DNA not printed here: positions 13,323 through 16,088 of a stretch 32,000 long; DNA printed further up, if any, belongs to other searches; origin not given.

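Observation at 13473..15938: Orphan 821-aa secreted protein immediately upstream of holA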

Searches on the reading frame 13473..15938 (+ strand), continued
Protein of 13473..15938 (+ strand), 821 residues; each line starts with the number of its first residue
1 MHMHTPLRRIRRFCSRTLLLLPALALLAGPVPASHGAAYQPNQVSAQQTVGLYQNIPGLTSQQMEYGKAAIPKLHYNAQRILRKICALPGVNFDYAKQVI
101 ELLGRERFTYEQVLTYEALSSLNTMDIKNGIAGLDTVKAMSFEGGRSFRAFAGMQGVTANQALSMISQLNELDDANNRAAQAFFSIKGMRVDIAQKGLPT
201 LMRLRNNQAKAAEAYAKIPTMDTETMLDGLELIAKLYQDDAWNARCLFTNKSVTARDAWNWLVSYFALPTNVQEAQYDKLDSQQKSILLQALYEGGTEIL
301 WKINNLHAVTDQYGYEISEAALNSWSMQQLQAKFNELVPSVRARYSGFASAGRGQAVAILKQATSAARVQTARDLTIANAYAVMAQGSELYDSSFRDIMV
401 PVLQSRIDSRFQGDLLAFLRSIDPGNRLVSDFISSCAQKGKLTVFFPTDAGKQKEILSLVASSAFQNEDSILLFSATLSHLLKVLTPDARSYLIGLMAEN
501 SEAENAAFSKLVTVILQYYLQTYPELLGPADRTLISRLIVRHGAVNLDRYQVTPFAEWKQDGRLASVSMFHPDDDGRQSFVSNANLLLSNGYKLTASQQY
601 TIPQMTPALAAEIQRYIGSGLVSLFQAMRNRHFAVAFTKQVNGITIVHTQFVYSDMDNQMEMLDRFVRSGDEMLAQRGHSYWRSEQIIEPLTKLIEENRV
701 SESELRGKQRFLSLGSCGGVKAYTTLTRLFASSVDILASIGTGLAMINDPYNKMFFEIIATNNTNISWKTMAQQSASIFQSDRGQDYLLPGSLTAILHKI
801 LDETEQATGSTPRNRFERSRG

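Call 74: find_encoding_contigs(protein=P0003, flank=4000, max_places=3)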
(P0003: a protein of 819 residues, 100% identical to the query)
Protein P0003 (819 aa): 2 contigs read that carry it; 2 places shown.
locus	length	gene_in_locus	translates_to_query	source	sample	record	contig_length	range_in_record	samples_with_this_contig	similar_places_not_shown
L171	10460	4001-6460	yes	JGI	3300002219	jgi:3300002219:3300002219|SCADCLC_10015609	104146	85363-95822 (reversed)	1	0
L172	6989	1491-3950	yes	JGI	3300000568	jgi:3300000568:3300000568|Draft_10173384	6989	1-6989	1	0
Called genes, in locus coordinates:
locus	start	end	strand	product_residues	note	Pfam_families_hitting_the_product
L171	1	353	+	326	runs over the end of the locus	PF00056:Ldh_1_N, PF02866:Ldh_1_C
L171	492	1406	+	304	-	PF01476:LysM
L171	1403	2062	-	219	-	PF00849:PseudoU_synth_2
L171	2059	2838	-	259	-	-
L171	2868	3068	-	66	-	PF11146:DUF2905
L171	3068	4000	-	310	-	PF00892:EamA, PF03151:TPT (weak)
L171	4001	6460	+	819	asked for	-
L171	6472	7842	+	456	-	PF21694:DNA_pol3_delta_C (faint)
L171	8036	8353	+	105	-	PF02617:ClpS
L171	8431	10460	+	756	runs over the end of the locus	PF02861:Clp_N, PF13191:AAA_16, PF00004:AAA, PF17871:AAA_lid_9, PF00004:AAA, PF07724:AAA_2, PF07728:AAA_5, PF10431:ClpB_D2-small, +9 more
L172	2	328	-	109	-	?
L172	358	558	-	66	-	PF11146:DUF2905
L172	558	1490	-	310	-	PF00892:EamA, PF03151:TPT (weak)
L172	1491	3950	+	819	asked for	-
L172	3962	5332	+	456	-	PF21694:DNA_pol3_delta_C (faint)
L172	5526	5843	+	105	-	PF02617:ClpS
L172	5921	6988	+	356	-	?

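Call 76: search_protein_families(library=ncbifam, proteins=[P0166, P0189], max_evalue=0.1)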
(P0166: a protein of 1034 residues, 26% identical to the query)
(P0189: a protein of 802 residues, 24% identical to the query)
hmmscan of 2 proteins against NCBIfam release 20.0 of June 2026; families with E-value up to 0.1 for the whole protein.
P0166 (1034 aa): 0 families

P0189 (802 aa): 0 families

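Call 79: search_protein_families(library=pfam, proteins=[L078:280-1317:+, L078:1353-2234:+, L078:2246-2797:+, L078:8343-9110:+, L078:10190-10747:+, L074:682-1149:-, L074:11209-12012:+], max_evalue=0.01)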
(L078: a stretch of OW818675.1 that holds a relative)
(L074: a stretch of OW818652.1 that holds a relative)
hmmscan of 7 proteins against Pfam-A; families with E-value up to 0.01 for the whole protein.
L078:280-1317:+ (345 aa): 5 families
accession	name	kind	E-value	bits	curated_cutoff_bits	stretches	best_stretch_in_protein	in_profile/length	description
PF06723.19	MreB_Mbl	-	8.2e-150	498.6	27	1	14-339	2-325/327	MreB/Mbl protein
PF00022.25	Actin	-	6.1e-14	51.9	27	1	36-205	28-190/410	Actin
PF14450.12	FtsA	-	2.1e-10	41.5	31.8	1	163-318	2-110/127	Cell division protein FtsA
PF00012.26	HSP70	-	5.2e-10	38.6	20.6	1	109-206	135-238/599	Hsp70 protein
PF11104.14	PilM_2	-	1e-06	28.4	27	1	271-319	259-306/340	Type IV pilus assembly protein PilM;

L078:1353-2234:+ (293 aa): 1 family
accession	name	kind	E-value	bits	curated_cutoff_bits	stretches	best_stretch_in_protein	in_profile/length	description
PF04085.20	MreC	-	1.4e-46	158.4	28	1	132-278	1-147/147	Rod shape-determining protein MreC, barrel core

L078:2246-2797:+ (183 aa): 0 families

L078:8343-9110:+ (255 aa): 0 families

L078:10190-10747:+ (185 aa): 0 families

L074:682-1149:- (155 aa): 1 family
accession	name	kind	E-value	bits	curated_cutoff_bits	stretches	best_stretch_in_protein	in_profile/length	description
PF02590.22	SPOUT_MTase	-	1.7e-48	165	27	1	1-154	1-154/154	Predicted SPOUT methyltransferase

L074:11209-12012:+ (267 aa): 0 families
